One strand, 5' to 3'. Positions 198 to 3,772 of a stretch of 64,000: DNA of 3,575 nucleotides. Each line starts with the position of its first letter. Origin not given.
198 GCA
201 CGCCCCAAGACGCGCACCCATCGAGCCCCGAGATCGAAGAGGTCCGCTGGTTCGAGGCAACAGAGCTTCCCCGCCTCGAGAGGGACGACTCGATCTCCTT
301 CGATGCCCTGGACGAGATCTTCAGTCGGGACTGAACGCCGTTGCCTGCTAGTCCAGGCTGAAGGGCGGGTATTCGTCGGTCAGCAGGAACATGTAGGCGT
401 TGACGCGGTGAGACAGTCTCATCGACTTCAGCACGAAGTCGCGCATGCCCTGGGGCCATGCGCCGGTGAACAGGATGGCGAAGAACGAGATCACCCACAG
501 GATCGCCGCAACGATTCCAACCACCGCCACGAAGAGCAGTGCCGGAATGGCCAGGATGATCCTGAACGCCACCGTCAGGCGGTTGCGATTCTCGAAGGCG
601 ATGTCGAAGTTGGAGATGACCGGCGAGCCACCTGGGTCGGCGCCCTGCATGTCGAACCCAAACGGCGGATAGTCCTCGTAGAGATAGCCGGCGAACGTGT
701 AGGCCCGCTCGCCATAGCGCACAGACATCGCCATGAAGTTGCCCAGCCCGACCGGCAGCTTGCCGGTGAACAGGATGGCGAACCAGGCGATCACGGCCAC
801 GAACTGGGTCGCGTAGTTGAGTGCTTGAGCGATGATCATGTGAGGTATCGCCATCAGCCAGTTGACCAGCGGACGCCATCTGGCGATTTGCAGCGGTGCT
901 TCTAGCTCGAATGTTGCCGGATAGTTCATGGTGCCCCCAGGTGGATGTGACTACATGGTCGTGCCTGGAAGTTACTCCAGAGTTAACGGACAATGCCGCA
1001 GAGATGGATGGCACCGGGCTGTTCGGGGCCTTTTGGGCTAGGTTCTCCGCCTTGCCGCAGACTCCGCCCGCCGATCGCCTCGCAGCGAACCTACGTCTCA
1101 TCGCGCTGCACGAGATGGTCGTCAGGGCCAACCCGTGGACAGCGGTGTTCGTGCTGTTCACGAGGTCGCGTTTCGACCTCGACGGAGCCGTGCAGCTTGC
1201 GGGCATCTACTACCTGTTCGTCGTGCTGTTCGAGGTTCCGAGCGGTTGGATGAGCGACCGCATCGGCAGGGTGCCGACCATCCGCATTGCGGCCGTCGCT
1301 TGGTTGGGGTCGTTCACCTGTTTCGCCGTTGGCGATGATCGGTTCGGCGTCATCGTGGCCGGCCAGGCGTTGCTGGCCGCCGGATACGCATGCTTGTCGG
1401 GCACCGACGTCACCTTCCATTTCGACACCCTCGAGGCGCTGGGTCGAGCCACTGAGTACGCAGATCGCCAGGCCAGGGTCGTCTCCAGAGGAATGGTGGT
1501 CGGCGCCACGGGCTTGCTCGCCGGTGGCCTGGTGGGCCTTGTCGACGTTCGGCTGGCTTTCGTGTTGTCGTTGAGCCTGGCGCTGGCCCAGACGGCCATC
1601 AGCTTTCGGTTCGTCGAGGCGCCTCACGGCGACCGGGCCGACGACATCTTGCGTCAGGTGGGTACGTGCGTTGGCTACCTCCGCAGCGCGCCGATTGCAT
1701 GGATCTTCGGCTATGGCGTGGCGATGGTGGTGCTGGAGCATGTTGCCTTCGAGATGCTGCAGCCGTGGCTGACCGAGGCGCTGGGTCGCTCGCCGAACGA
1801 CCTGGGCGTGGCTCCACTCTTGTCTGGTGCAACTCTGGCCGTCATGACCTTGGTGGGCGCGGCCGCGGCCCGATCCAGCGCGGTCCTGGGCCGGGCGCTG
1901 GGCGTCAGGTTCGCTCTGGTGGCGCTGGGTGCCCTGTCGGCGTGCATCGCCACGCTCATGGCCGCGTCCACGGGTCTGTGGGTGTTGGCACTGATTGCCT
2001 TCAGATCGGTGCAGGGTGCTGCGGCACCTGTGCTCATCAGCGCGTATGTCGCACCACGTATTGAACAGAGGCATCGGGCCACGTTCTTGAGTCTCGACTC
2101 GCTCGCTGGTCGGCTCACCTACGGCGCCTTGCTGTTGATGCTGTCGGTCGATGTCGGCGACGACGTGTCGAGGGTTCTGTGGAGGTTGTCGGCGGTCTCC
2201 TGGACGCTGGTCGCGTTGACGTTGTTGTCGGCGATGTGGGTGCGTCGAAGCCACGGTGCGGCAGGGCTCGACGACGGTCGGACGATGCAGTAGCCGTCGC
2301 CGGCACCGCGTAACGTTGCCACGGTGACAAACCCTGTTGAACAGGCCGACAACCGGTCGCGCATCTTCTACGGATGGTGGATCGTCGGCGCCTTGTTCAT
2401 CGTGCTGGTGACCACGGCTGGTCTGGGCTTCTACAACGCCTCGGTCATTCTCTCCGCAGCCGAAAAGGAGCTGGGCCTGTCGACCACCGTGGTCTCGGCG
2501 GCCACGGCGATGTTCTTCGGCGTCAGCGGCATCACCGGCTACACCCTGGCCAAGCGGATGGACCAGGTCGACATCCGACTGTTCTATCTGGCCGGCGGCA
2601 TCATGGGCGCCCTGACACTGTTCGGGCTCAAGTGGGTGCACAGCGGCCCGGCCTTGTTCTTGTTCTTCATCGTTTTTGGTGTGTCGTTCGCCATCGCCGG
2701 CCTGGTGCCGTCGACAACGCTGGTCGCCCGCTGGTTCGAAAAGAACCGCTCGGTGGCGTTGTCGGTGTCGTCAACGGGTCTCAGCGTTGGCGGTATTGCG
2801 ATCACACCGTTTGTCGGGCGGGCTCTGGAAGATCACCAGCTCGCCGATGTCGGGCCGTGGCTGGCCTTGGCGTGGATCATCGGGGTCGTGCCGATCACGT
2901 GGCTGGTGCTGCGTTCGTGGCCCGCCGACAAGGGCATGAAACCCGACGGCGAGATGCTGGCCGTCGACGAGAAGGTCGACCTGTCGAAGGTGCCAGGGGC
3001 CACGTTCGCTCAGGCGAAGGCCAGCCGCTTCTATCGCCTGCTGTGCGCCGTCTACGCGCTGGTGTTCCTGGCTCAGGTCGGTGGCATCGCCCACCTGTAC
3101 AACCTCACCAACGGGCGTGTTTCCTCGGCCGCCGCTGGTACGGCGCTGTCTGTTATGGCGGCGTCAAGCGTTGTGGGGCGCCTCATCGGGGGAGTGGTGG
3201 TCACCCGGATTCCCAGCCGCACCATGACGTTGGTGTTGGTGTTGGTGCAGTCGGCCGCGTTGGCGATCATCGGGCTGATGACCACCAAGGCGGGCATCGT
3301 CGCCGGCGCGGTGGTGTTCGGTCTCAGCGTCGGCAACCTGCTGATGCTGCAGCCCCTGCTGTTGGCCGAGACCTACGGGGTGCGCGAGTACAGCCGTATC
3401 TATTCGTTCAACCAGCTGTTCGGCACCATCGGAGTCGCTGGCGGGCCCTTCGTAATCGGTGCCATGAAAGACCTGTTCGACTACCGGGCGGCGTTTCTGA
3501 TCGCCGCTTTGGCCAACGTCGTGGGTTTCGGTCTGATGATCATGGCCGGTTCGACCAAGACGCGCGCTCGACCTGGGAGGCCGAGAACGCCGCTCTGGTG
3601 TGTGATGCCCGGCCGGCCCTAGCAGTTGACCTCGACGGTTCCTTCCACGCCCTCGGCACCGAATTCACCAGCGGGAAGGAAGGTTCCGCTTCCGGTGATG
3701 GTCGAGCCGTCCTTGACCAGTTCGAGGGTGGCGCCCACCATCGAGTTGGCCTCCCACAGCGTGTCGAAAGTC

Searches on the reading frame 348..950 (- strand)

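Call 73: search_protein_families(library=pfam, proteins=[window:348-950:-], max_evalue=0.0001)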
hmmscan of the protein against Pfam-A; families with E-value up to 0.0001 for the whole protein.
window:348-950:- (200 aa): 1 family
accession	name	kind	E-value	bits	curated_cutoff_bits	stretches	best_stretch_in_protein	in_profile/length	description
PF14333.11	DUF4389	-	1.9e-26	92.2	25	2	124-197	1-74/76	Domain of unknown function (DUF4389)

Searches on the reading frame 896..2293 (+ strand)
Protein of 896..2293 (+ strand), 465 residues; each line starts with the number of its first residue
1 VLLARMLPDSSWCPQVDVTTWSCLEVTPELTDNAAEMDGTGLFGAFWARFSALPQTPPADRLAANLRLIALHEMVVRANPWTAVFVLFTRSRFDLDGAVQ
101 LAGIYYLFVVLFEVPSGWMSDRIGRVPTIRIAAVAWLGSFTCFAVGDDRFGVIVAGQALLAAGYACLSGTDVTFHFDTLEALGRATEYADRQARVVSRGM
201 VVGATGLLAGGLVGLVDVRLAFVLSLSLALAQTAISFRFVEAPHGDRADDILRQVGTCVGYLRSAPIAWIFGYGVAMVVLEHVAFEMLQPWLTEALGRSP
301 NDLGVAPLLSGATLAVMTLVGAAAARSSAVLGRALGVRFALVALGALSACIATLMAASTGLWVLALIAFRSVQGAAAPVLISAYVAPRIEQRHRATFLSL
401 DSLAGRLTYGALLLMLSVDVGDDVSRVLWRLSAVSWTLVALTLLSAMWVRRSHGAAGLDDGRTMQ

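Call 17: search_protein_families(library=pfam, proteins=[window:896-2293:+], max_evalue=0.001)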
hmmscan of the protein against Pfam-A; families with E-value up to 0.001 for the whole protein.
window:896-2293:+ (465 aa): 1 family
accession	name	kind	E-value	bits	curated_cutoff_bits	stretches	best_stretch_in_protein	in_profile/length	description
PF07690.21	MFS_1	-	9.9e-11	41.6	33.4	1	101-405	37-339/347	Major Facilitator Superfamily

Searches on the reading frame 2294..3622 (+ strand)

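Call 73: search_protein_families(library=pfam, proteins=[window:2294-3622:+], max_evalue=0.0001)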
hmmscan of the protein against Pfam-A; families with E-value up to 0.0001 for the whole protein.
window:2294-3622:+ (442 aa): 1 family
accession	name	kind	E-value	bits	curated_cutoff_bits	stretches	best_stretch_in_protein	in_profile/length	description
PF07690.21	MFS_1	-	7.8e-26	91.2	33.4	2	38-343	4-305/347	Major Facilitator Superfamily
